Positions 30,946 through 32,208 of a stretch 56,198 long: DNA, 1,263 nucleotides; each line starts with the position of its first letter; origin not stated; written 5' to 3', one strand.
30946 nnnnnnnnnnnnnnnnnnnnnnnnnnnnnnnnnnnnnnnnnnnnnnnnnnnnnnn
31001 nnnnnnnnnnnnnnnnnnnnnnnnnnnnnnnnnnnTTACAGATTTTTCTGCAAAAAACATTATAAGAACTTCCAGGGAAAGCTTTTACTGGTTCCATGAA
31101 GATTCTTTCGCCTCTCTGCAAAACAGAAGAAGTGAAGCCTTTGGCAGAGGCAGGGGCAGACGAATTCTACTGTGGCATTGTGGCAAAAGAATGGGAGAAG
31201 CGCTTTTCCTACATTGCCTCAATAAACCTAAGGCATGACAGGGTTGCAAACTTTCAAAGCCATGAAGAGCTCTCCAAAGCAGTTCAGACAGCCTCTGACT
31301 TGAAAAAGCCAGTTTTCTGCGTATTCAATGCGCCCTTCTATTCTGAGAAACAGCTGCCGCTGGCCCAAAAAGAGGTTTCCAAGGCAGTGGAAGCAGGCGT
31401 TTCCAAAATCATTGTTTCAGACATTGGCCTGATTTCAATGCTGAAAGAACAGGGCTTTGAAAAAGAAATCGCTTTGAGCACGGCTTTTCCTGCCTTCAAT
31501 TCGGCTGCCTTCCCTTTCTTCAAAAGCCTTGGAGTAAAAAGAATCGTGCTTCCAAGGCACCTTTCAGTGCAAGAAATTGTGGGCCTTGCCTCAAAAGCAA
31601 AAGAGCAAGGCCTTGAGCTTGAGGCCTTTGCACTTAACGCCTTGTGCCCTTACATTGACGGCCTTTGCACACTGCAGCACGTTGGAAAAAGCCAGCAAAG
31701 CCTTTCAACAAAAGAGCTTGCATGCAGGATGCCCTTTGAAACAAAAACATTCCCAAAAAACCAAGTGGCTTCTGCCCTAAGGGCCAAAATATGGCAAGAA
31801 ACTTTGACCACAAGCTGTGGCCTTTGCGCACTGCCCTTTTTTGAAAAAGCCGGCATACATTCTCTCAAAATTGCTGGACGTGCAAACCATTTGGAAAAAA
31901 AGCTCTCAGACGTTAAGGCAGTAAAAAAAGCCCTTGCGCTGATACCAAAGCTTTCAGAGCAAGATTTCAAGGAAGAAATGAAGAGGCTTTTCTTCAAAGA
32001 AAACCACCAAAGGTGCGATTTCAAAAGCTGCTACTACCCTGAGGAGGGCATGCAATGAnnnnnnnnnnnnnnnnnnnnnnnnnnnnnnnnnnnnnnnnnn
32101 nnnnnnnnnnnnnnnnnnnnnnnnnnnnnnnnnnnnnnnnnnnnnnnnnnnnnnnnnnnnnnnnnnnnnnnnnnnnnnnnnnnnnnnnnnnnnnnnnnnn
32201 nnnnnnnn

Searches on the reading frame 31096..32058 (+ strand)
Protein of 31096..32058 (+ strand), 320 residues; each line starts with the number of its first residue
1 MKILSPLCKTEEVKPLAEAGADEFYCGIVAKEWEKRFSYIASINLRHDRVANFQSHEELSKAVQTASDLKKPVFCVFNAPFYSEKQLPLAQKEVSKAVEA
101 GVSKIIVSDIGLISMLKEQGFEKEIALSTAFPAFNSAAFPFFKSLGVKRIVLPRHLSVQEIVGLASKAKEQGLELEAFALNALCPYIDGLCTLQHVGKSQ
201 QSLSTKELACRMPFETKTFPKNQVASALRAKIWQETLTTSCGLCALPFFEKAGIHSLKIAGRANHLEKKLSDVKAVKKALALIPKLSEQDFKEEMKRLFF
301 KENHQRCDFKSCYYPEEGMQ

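Call 6: search_protein_families(library=pfam, proteins=[window:31096-32058:+], max_evalue=0.01)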
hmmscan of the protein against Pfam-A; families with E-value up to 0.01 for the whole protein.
window:31096-32058:+ (320 aa): 1 family
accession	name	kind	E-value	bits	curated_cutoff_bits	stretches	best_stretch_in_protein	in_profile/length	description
PF01136.24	Peptidase_U32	-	8.6e-34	117.3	22.4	1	91-298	5-217/233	Peptidase family U32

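Call 7: search_protein_families(library=ncbifam, proteins=[window:31096-32058:+], max_evalue=0.01)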
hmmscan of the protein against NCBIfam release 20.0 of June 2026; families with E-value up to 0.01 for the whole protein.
window:31096-32058:+ (320 aa): 4 families
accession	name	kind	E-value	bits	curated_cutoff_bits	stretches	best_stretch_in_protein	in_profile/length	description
NF047963.1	quinone_UbiU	equivalog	5.9e-23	81.5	440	1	1-194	1-179/331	ubiquinone anaerobic biosynthesis protein UbiU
NF011996.0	PRK15452.1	equivalog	2.8e-21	75.9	534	1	49-230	40-218/449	prephenate-dependent tRNA uridine(34) hydroxylase TrhP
NF011991.0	PRK15447.1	equivalog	5.5e-06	26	283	1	91-179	78-167/302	U32 family peptidase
NF047965.1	quinone_UbiV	equivalog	1.4e-05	24.8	275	1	91-179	77-161/292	ubiquinone anaerobic biosynthesis protein UbiV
